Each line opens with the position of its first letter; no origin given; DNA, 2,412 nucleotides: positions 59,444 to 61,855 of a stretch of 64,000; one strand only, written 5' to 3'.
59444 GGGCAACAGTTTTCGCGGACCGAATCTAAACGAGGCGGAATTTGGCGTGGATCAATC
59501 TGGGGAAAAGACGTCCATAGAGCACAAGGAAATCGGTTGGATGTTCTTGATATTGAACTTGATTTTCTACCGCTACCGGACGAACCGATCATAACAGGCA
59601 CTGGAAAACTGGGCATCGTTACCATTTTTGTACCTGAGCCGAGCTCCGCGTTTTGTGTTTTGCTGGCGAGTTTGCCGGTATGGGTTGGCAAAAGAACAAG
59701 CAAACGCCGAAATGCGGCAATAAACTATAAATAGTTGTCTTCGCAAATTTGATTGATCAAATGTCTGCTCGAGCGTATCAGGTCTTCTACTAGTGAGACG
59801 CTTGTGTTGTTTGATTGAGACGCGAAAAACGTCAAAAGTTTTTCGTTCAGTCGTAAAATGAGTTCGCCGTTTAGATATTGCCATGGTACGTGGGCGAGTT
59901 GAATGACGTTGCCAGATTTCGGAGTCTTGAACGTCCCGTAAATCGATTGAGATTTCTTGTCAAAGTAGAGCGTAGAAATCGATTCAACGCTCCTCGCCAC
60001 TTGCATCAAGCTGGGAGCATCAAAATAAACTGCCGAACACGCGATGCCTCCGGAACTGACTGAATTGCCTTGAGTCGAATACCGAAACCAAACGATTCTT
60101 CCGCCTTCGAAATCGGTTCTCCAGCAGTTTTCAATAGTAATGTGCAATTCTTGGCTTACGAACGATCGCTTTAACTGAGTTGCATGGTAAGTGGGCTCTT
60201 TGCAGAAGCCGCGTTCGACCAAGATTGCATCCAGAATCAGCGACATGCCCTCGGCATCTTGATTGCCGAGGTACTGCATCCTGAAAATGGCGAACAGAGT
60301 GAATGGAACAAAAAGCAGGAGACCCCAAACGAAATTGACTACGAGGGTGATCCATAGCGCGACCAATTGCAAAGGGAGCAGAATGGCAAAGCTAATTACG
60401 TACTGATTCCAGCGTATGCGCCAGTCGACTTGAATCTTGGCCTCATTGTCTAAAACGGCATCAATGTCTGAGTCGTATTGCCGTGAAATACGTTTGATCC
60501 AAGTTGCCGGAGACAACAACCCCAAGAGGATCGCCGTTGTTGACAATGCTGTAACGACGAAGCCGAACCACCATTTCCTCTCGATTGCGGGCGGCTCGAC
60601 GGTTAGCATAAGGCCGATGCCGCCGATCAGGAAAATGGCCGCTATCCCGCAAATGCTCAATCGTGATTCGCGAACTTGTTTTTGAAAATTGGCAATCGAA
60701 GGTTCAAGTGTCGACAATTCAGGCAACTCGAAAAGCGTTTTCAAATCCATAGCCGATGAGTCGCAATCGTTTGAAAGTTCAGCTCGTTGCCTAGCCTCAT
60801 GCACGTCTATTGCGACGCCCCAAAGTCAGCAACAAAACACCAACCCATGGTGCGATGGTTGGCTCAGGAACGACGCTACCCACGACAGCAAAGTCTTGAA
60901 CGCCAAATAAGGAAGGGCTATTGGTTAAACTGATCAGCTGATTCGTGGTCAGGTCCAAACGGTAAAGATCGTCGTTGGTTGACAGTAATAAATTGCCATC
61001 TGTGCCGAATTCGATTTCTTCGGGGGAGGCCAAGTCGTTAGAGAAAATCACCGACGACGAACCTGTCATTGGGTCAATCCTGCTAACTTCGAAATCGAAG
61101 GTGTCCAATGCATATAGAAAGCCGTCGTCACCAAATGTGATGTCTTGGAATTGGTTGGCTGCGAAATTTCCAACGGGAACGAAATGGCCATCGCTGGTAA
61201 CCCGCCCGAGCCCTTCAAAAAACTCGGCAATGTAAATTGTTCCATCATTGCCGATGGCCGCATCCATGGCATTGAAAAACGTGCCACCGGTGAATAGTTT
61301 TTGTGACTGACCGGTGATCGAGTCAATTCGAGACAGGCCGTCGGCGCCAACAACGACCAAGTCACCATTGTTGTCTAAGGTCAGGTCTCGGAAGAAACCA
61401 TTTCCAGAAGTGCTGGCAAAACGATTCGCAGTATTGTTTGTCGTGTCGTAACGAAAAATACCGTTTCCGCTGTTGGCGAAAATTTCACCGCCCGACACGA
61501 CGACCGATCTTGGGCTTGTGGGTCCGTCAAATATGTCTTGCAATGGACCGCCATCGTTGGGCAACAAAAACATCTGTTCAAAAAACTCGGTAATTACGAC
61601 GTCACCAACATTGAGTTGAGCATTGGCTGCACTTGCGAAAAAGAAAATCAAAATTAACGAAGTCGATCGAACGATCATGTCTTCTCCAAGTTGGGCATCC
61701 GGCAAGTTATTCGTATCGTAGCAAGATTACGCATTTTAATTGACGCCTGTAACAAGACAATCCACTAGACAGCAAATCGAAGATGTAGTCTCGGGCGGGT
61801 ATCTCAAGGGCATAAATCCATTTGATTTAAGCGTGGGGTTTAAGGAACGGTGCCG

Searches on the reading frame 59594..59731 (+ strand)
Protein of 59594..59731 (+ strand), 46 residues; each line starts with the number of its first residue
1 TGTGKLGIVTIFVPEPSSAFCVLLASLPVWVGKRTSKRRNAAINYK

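Call 22: search_protein_families(library=pfam, proteins=[window:59594-59731:+], max_evalue=10)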
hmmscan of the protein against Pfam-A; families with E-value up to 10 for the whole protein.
seq(46 aa): 0 families

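Call 23: search_protein_families(library=ncbifam, proteins=[window:59594-59731:+], max_evalue=10)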
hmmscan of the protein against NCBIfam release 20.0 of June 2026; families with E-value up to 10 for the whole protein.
seq(46 aa): 1 family
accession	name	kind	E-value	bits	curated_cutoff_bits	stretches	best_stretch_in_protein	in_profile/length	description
TIGR02595.1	PEP_CTERM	domain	0.19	12.7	16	1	13-34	1-20/24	PEP-CTERM sorting domain-containing protein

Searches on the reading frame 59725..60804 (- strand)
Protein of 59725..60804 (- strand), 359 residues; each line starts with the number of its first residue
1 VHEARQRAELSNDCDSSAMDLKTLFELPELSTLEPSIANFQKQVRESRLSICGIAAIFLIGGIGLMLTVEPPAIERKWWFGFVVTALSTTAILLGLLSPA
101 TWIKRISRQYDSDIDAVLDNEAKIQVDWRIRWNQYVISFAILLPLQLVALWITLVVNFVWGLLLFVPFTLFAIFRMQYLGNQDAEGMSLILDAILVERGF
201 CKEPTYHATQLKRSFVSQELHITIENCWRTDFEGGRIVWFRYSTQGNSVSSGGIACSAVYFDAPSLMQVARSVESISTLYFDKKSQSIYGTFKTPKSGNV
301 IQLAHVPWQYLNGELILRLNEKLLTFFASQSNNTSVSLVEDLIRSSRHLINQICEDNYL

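Call 7: search_protein_families(library=pfam, proteins=[window:59725-60804:-], max_evalue=1)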
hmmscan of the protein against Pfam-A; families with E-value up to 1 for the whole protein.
window:59725-60804:- (359 aa): 1 family
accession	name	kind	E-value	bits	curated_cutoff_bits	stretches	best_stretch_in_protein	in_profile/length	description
PF08310.17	LGFP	-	0.25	12.2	22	1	217-254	6-41/53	LGFP repeat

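Call 8: search_protein_families(library=ncbifam, proteins=[window:59725-60804:-], max_evalue=1)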
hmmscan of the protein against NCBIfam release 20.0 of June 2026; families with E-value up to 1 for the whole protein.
window:59725-60804:- (359 aa): 1 family
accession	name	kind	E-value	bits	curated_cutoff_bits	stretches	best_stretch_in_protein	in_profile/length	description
NF041619.1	T2SS_N_SYNERG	exception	0.052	13.4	140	1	148-219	4-76/194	type II secretion system protein GspN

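Call 30: list_cluster_members(proteins=[window:59537-59731:+, window:59725-60804:-, window:59329-59703:-, window:59313-59594:+, window:60797-61705:-])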
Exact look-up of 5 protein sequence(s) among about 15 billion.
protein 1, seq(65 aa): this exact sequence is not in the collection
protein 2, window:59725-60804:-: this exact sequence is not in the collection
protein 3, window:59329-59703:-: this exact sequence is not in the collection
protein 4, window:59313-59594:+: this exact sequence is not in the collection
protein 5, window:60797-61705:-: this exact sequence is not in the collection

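Call 53: find_homologous_proteins(query=window:59728-60804:-)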
Query window:59728-60804:- (359 aa): 1 proteins with E <= 0.001 among 5116 candidates.
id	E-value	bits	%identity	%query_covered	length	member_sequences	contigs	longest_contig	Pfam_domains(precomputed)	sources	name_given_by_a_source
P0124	4.2e-225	764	100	95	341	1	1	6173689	-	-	-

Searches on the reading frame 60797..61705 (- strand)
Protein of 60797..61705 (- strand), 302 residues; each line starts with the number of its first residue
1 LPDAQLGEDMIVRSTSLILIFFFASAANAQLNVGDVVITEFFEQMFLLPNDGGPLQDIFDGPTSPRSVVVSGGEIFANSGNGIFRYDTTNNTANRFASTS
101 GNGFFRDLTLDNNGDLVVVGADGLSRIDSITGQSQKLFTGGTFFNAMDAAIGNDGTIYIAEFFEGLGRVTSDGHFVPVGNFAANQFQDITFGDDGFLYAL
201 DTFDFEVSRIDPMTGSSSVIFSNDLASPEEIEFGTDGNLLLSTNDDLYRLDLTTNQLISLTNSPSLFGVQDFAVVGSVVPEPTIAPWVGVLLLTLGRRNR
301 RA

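Call 7: search_protein_families(library=pfam, proteins=[window:60797-61705:-], max_evalue=1)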
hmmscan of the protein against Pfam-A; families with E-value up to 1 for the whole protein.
window:60797-61705:- (302 aa): 7 families
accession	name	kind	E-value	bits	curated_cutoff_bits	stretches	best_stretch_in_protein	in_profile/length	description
PF21959.2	DUF6923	-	1.3e-05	25.5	27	1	111-256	58-207/234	Repeat of unknown function (DUF6923)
PF14517.12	Tachylectin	-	0.0036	17.5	29.8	0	71-126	42-105/230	Tachylectin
PF01436.27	NHL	-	0.022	15.2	20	0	107-118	6-17/28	NHL repeat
PF25021.1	TEN_NHL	-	0.21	10.9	27.1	0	141-209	28-98/357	Teneurin NHL domain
PF24684.1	Vgb_lyase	-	0.25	10.6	50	1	151-242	62-155/290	Virginiamycin B lyase family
PF20067.5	SSL_N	-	0.27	11.5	18.9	0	225-245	20-40/46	Strictosidine synthase-like, N-terminal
PF01344.31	Kelch_1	-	0.68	9.9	20.1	0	68-92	14-38/46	Kelch motif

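Call 8: search_protein_families(library=ncbifam, proteins=[window:60797-61705:-], max_evalue=1)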
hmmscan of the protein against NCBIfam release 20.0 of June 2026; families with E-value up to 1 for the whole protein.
window:60797-61705:- (302 aa): 3 families
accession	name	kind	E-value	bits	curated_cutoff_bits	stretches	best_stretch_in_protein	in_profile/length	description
NF033206.1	ScyE_fam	subfamily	5.4e-08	32.7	80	2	185-245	254-321/333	ScyD/ScyE family protein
NF053768.1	CIS12_fam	equivalog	0.026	13.2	860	1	105-237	46-179/715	CIS12 family contractile injection system protein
TIGR02604.1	Piru_Ver_Nterm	subfamily_domain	0.054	12.9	122.2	0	129-164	305-341/367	PVC-type heme-binding CxxCH protein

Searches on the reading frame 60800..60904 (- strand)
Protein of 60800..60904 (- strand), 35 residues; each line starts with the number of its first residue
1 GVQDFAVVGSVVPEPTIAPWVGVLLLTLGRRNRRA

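Call 22: search_protein_families(library=pfam, proteins=[window:60800-60904:-], max_evalue=10)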
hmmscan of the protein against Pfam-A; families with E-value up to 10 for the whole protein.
seq(35 aa): 0 families

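Call 23: search_protein_families(library=ncbifam, proteins=[window:60800-60904:-], max_evalue=10)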
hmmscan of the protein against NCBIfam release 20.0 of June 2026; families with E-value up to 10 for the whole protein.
seq(35 aa): 1 family
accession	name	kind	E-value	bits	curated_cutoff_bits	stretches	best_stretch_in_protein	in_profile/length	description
TIGR02595.1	PEP_CTERM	domain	0.027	15.3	16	1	12-34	1-23/24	PEP-CTERM sorting domain-containing protein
